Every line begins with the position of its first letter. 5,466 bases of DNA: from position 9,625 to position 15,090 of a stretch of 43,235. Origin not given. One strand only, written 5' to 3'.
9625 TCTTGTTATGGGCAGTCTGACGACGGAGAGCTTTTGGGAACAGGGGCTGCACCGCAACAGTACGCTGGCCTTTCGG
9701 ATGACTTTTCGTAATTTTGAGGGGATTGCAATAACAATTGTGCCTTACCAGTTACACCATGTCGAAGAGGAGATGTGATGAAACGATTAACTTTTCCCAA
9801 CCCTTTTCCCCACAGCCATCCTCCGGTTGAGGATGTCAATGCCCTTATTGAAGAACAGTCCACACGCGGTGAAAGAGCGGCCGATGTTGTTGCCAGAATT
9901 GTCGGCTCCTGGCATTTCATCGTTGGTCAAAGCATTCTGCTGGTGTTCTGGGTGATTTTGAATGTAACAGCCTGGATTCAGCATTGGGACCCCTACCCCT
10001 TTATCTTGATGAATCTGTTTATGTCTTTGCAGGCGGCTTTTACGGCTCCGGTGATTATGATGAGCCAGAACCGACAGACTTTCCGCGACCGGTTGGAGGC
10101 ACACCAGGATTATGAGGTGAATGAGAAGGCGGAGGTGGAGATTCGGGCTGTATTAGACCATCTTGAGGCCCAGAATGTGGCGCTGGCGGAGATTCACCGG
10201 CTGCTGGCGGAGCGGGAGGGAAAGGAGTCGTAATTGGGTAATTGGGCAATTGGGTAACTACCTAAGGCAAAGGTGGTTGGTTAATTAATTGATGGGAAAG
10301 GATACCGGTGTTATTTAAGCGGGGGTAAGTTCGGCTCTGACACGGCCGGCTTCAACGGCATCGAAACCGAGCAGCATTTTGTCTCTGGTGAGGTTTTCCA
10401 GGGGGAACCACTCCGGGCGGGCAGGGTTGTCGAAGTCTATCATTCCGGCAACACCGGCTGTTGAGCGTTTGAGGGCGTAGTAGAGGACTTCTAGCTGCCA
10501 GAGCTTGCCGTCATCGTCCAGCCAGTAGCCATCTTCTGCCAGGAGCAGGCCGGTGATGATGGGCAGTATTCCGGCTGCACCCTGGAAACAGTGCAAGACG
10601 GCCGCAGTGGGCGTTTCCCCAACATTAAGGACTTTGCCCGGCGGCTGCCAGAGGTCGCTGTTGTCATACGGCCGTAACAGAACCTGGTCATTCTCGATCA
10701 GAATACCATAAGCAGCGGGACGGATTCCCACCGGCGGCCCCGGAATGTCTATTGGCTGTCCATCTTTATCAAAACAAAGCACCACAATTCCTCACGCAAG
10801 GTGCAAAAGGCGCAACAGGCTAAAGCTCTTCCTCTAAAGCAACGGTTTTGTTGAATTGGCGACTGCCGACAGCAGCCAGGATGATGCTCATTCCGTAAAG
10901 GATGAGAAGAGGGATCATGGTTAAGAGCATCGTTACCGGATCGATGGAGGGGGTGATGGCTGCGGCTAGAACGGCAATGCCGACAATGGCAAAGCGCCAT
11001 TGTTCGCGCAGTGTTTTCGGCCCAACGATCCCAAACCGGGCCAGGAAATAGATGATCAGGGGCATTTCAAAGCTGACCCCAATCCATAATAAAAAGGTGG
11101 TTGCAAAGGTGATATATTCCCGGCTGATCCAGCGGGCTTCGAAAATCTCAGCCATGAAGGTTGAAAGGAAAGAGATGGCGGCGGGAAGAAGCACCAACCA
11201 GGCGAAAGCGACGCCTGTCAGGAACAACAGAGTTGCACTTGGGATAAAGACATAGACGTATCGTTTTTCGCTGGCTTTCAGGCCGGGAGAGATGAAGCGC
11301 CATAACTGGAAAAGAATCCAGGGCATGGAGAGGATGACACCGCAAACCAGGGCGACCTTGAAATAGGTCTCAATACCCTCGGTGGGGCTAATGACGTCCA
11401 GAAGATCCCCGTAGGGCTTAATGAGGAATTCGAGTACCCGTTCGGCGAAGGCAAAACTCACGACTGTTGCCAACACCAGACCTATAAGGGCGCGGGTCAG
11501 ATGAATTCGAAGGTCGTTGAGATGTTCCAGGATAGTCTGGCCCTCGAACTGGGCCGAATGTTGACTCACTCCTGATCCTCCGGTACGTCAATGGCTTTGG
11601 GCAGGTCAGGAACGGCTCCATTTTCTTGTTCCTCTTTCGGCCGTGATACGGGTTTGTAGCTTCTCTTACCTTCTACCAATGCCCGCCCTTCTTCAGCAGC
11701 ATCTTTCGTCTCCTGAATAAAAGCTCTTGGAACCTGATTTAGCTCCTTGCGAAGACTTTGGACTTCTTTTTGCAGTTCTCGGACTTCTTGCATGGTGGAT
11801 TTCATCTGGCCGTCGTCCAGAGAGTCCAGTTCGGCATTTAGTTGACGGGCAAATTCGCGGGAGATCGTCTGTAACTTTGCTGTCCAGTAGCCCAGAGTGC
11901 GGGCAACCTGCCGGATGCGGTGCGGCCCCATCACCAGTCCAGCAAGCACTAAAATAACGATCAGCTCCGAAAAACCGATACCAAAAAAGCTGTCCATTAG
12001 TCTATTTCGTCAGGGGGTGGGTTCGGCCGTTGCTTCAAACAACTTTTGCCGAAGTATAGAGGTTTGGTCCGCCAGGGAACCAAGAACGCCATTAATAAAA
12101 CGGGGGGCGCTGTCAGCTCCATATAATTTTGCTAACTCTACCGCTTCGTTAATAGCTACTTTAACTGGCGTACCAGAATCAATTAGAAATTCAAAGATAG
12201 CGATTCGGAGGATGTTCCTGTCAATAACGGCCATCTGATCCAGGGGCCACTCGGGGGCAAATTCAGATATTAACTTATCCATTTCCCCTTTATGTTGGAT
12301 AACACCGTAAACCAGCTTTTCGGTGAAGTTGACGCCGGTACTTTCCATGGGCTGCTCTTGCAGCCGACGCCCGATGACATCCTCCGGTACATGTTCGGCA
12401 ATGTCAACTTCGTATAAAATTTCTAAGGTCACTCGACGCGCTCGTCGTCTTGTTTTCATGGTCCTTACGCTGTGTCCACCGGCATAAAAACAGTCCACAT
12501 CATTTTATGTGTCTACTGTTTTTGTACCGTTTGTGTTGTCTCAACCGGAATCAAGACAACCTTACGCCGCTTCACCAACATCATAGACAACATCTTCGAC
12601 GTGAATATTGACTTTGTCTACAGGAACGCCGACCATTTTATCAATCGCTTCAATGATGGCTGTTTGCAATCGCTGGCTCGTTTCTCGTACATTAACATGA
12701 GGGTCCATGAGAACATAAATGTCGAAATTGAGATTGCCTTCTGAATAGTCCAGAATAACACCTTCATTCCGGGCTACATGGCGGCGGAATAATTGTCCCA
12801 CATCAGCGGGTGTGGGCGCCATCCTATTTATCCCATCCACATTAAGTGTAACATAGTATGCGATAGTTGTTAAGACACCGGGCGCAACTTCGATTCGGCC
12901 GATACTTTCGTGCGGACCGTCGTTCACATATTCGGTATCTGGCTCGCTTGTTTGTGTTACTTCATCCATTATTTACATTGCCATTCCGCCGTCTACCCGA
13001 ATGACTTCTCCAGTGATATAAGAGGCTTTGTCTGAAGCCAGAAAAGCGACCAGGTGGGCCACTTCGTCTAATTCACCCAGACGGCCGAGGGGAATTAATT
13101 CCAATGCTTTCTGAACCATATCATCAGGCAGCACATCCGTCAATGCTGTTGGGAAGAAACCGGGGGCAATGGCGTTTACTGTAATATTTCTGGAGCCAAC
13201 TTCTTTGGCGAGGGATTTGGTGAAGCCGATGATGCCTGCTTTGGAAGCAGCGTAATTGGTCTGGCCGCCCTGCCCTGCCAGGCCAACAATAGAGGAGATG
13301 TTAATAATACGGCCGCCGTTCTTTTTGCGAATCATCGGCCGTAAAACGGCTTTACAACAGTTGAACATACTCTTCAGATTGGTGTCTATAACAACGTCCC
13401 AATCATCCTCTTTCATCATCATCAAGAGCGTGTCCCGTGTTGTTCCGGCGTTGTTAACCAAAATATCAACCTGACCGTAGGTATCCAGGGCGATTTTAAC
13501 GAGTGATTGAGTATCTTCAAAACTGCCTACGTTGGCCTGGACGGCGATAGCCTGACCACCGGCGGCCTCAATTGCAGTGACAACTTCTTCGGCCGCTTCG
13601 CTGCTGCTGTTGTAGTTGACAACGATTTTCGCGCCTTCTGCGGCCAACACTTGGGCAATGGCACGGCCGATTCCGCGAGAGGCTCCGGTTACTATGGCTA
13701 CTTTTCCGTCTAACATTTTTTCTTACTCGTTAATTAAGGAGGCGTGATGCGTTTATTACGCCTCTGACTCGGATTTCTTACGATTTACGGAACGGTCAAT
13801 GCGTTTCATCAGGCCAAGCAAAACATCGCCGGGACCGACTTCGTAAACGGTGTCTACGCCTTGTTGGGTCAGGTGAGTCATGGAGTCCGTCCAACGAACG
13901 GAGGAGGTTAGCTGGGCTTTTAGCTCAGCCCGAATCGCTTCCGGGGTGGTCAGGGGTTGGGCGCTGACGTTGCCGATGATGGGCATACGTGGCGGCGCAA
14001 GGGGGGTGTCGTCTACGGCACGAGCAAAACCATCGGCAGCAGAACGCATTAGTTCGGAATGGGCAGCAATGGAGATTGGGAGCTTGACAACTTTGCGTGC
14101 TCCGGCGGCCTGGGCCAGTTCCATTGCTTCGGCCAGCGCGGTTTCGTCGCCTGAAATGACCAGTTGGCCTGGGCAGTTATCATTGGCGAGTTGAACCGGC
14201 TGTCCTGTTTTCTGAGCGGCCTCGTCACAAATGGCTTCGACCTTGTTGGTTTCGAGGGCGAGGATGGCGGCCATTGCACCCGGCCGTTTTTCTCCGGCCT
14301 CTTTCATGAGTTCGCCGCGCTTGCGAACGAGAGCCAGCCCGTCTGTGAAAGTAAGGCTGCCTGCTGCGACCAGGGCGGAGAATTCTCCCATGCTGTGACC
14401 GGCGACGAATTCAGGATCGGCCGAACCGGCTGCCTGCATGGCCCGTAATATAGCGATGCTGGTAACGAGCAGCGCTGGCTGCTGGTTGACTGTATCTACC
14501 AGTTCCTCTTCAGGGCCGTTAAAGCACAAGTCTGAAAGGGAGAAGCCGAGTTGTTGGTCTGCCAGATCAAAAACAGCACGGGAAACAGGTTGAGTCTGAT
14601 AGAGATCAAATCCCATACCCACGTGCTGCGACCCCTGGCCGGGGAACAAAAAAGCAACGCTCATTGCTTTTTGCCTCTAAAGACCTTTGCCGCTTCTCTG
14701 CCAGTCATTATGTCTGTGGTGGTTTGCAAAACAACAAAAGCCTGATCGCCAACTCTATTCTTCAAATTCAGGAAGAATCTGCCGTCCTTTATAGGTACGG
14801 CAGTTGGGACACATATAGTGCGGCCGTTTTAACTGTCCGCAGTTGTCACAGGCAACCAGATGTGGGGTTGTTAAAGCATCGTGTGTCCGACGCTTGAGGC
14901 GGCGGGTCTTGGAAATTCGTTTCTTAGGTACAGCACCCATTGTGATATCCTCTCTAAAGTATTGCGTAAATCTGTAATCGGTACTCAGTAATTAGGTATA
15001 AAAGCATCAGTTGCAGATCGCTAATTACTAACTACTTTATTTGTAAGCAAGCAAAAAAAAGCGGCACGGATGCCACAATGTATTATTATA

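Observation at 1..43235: Hyper-abundant palindrome CGGCCG spread through coding and non-coding DNA (HIP-like element)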

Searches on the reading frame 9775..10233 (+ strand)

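Call 65: search_protein_families(library=pfam, proteins=[window:9775-10233:+], max_evalue=0.00001)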
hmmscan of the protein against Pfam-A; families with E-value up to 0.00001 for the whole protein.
window:9775-10233:+ (152 aa): 1 family
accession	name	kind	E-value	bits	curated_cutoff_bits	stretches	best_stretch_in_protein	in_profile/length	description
PF06210.16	DUF1003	-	6.4e-37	126.3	27.4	1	43-139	1-98/103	Protein of unknown function (DUF1003)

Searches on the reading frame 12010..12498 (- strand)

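Call 66: search_protein_families(library=pfam, proteins=[window:12010-12498:-], max_evalue=0.00001)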
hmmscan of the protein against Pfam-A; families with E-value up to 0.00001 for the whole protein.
window:12010-12498:- (162 aa): 1 family
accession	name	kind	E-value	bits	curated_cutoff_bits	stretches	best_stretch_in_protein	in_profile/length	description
PF01029.23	NusB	-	3.7e-34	118.4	23.1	1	18-143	1-132/133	NusB family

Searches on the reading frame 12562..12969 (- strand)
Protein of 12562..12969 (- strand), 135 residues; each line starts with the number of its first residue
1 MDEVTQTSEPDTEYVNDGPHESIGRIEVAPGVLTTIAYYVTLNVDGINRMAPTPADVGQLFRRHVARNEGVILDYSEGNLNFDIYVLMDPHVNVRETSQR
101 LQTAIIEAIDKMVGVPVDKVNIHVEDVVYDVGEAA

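Call 66: search_protein_families(library=pfam, proteins=[window:12562-12969:-], max_evalue=0.00001)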
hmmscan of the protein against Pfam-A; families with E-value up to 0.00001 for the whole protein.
window:12562-12969:- (135 aa): 1 family
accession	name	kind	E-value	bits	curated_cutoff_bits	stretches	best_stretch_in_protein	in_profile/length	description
PF03780.18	Asp23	-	6.5e-18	65.6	28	1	24-127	3-107/108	Asp23 family, cell envelope-related function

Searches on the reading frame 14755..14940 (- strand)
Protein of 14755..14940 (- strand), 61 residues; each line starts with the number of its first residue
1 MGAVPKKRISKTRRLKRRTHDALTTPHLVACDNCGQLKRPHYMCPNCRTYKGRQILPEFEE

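Call 66: search_protein_families(library=pfam, proteins=[window:14755-14940:-], max_evalue=0.00001)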
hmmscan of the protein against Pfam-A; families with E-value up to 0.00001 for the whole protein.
window:14755-14940:- (61 aa): 1 family
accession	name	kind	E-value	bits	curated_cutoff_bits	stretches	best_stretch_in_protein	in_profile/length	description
PF01783.29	Ribosomal_L32p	-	2.8e-24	85.5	21.3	1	3-56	1-54/56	Ribosomal L32p protein family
